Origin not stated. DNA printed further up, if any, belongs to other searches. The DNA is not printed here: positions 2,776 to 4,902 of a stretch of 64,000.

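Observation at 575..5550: Translationally coupled TerB-like AAA+ / solute-binding-like / vWA / TM coiled-coil module running into murJ and pspA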

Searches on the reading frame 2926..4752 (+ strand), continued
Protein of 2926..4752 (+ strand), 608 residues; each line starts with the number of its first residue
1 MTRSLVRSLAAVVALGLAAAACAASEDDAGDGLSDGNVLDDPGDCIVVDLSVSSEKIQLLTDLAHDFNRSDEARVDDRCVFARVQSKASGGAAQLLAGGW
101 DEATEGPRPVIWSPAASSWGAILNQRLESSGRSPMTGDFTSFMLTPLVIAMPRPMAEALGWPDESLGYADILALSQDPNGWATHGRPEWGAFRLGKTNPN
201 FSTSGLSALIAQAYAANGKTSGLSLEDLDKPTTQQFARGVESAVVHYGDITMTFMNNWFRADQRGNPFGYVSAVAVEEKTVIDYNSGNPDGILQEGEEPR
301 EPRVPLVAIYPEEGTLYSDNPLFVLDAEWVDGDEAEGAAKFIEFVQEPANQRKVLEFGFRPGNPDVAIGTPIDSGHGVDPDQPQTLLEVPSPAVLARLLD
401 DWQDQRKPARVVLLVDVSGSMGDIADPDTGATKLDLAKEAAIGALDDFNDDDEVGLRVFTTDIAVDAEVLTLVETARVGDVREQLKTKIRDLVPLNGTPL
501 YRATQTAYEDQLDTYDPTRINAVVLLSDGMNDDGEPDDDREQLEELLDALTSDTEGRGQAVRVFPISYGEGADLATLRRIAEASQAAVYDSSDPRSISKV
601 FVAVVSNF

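Call 86: find_encoding_contigs(protein=P0357, flank=5000, max_places=1)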
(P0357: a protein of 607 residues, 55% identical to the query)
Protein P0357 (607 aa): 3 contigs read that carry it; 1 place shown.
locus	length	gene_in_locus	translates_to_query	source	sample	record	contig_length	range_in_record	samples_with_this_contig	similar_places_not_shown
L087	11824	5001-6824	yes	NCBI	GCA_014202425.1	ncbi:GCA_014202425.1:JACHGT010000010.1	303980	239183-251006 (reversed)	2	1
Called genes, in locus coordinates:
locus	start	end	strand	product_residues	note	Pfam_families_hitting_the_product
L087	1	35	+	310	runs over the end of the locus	PF00528:BPD_transp_1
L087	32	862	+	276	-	PF00528:BPD_transp_1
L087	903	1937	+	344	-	PF00356:LacI, PF00532:Peripla_BP_1, PF13407:Peripla_BP_4, PF13377:Peripla_BP_3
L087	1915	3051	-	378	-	PF01544:CorA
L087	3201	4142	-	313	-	PF00561:Abhydrolase_1 (faint), PF00756:Esterase, PF12146:Hydrolase_4 (weak)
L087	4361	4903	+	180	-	-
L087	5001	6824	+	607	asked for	PF13531:SBP_bac_11, PF05762:VWA_CoxE (faint), PF00092:VWA, PF13519:VWA_2, PF13768:VWA_3 (weak)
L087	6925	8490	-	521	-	PF01447:Peptidase_M4, PF02868:Peptidase_M4_C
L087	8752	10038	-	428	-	PF02040:ArsB, PF03600:CitMHS, PF06450:NhaB (weak)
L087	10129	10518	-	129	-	-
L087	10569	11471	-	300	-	PF02839:CBM_5_12, PF00182:Glyco_hydro_19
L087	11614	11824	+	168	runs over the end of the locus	-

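Call 87: find_encoding_contigs(protein=P0374, flank=5000, max_places=1)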
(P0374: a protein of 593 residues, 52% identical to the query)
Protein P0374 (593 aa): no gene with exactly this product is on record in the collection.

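Call 88: find_encoding_contigs(protein=P0322, flank=5000, max_places=1)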
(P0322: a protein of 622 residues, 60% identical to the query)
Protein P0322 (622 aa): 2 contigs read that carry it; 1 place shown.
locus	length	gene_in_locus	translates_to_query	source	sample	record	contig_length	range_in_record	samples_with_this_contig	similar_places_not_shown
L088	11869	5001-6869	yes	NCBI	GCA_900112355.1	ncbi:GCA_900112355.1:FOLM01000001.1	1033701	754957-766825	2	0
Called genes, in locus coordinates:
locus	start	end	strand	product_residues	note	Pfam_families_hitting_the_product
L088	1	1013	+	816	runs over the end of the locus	PF02446:Glyco_hydro_77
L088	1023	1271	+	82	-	-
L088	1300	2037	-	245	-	-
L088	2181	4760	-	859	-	PF17900:Peptidase_M1_N, PF01433:Peptidase_M1, PF11838:ERAP1_C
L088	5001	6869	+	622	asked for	PF13531:SBP_bac_11, PF13416:SBP_bac_8 (faint), PF00092:VWA, PF13519:VWA_2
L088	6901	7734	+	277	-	-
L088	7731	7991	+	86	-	-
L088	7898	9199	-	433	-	PF01565:FAD_binding_4, PF04030:ALO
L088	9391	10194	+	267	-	PF01925:TauE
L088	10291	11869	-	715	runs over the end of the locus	PF13287:Fn3_assoc, PF13290:CHB_HEX_C_1, PF08757:CotH, PF00553:CBM_2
